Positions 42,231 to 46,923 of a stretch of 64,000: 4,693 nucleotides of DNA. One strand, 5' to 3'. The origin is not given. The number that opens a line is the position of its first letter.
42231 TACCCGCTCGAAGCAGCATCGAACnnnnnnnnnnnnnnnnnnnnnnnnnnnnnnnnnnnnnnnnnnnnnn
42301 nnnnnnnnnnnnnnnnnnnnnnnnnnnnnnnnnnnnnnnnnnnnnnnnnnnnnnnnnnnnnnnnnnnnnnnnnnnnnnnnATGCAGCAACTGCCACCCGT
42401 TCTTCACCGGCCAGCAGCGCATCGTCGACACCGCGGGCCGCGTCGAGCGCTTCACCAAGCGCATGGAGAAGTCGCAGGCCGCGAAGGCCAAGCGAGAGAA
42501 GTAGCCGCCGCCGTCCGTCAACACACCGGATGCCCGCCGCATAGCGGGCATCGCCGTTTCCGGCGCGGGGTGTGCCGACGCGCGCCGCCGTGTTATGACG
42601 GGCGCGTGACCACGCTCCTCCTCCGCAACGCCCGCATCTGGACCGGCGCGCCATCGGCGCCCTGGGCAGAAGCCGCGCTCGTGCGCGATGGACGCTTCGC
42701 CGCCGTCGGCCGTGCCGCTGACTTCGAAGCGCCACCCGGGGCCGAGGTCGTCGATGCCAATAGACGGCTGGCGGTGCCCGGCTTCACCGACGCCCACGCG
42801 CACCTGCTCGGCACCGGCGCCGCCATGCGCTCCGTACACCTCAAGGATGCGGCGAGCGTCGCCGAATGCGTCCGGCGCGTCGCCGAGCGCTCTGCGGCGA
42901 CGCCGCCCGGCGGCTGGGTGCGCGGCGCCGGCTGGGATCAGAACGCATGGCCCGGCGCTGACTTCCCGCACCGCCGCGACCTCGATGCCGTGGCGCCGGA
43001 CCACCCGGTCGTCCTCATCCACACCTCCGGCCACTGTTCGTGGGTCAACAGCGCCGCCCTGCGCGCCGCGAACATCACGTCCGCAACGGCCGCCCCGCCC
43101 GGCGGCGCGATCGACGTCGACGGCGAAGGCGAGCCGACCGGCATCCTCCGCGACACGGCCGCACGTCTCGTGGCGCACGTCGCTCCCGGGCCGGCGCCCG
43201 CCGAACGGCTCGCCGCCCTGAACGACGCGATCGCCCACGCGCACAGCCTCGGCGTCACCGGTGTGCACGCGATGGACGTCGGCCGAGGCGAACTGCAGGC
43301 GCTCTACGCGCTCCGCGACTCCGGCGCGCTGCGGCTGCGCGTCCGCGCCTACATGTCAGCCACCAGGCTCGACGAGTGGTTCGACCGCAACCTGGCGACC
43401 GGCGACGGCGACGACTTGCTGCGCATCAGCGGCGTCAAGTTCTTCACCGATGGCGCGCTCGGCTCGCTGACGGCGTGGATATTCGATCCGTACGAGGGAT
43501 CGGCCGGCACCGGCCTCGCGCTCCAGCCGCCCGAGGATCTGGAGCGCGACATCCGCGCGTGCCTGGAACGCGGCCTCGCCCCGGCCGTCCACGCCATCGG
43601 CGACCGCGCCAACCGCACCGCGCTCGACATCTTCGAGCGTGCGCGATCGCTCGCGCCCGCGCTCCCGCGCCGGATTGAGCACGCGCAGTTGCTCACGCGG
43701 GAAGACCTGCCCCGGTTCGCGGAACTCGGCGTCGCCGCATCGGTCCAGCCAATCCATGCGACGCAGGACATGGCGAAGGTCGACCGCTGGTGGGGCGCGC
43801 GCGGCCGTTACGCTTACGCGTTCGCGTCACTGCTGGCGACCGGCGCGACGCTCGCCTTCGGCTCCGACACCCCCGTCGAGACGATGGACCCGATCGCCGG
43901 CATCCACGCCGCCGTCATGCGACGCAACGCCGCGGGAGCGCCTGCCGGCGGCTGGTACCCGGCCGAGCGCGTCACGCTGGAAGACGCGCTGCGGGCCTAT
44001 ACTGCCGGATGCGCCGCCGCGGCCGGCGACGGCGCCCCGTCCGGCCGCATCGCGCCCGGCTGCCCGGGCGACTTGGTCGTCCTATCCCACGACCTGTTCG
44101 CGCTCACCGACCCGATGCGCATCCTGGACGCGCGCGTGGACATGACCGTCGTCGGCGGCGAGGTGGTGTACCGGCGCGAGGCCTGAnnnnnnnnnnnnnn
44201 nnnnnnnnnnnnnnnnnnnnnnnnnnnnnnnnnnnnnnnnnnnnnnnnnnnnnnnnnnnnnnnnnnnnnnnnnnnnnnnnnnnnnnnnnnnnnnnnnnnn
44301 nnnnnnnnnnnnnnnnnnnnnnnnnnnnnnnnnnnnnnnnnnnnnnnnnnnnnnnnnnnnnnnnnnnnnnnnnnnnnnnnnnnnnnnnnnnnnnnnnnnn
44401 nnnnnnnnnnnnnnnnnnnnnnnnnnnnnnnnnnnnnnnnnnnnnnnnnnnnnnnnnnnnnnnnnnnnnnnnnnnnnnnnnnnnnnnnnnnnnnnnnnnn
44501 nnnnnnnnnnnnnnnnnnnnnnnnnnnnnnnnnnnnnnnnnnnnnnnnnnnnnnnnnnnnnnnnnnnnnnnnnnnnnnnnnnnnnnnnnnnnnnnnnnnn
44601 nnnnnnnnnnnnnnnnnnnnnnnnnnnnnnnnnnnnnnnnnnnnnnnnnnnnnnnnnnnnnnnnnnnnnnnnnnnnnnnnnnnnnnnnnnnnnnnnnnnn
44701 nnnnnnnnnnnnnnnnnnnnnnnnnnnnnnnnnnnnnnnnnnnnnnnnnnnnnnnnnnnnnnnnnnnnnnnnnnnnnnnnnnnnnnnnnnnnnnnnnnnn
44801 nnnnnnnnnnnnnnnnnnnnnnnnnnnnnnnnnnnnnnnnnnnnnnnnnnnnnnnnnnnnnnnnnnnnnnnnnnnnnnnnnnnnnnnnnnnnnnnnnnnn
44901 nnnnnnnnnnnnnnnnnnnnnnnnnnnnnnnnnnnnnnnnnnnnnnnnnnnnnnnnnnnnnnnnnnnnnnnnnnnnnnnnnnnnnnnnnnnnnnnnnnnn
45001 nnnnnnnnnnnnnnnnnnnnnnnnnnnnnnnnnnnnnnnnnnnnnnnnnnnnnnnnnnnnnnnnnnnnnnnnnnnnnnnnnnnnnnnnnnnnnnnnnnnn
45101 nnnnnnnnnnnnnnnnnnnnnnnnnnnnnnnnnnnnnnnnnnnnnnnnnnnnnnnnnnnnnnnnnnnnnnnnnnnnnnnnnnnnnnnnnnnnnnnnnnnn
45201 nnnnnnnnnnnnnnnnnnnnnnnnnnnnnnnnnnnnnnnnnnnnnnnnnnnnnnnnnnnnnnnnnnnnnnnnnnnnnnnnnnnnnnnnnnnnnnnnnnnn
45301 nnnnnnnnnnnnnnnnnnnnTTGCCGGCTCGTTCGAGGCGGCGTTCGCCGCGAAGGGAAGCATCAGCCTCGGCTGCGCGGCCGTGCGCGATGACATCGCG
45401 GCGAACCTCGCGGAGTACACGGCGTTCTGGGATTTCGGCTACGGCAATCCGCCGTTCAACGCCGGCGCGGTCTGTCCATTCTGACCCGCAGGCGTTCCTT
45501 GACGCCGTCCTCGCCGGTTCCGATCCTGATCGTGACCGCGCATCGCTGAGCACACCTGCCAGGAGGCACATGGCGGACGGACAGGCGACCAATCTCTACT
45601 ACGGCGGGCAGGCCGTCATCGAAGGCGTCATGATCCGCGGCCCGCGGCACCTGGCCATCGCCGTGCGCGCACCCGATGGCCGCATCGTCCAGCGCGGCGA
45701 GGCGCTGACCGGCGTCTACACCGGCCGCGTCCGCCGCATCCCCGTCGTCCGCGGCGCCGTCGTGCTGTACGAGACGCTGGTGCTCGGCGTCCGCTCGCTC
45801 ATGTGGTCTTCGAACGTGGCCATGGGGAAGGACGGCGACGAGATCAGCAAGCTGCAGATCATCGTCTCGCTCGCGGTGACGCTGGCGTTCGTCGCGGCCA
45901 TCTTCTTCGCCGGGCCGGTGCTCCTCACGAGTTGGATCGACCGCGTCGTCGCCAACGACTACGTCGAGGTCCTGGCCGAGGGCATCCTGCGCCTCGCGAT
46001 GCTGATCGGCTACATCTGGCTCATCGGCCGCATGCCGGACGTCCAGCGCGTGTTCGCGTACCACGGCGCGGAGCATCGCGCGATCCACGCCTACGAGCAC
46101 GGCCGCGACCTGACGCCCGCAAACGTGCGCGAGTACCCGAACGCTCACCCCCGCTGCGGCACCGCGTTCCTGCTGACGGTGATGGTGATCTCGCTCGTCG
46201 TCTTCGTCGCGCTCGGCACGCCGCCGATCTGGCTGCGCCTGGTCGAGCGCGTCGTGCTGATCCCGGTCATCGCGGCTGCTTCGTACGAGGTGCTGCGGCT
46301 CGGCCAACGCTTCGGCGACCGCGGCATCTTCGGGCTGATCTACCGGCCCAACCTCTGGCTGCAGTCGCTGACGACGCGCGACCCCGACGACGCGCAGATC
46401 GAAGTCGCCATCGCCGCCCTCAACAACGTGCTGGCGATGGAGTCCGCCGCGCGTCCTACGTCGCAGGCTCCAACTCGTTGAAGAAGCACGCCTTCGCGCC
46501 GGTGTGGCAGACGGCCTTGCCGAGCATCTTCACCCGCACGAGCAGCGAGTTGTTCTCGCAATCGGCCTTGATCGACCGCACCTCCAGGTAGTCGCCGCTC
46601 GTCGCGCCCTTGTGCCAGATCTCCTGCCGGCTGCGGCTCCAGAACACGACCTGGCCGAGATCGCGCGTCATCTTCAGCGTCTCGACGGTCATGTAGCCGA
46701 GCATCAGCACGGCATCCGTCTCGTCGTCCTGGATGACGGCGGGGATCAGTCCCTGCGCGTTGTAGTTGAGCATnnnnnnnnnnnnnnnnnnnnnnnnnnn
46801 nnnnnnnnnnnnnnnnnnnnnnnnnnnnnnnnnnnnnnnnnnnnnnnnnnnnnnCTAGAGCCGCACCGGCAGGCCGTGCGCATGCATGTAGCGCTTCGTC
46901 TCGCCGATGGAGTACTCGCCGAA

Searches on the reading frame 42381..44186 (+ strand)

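Call 35: search_protein_families(library=pfam, proteins=[window:42381-44186:+], max_evalue=0.0001)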
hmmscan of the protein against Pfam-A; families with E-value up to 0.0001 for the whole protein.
window:42381-44186:+ (601 aa): 2 families
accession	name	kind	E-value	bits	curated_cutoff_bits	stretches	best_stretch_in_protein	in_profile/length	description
PF07969.17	Amidohydro_3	-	2.4e-107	360.8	29.7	1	122-597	1-472/472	Amidohydrolase family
PF01979.26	Amidohydro_1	-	1.2e-10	41.6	25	1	474-596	228-345/345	Amidohydrolase family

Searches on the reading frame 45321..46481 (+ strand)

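Call 35: search_protein_families(library=pfam, proteins=[window:45321-46481:+], max_evalue=0.0001)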
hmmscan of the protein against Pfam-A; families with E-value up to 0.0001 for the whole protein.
window:45321-46481:+ (386 aa): 1 family
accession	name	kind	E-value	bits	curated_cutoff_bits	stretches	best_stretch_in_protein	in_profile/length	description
PF07136.16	DUF1385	-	1.4e-79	267.1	22.1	1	140-371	1-225/227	Protein of unknown function (DUF1385)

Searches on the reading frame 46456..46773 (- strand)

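Call 35: search_protein_families(library=pfam, proteins=[window:46456-46773:-], max_evalue=0.0001)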
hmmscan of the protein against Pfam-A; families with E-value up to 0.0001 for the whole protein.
window:46456-46773:- (105 aa): 1 family
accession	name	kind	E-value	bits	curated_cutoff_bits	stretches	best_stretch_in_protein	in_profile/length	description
PF01502.23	PRA-CH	-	4e-28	97.5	27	1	24-98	1-74/74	Phosphoribosyl-AMP cyclohydrolase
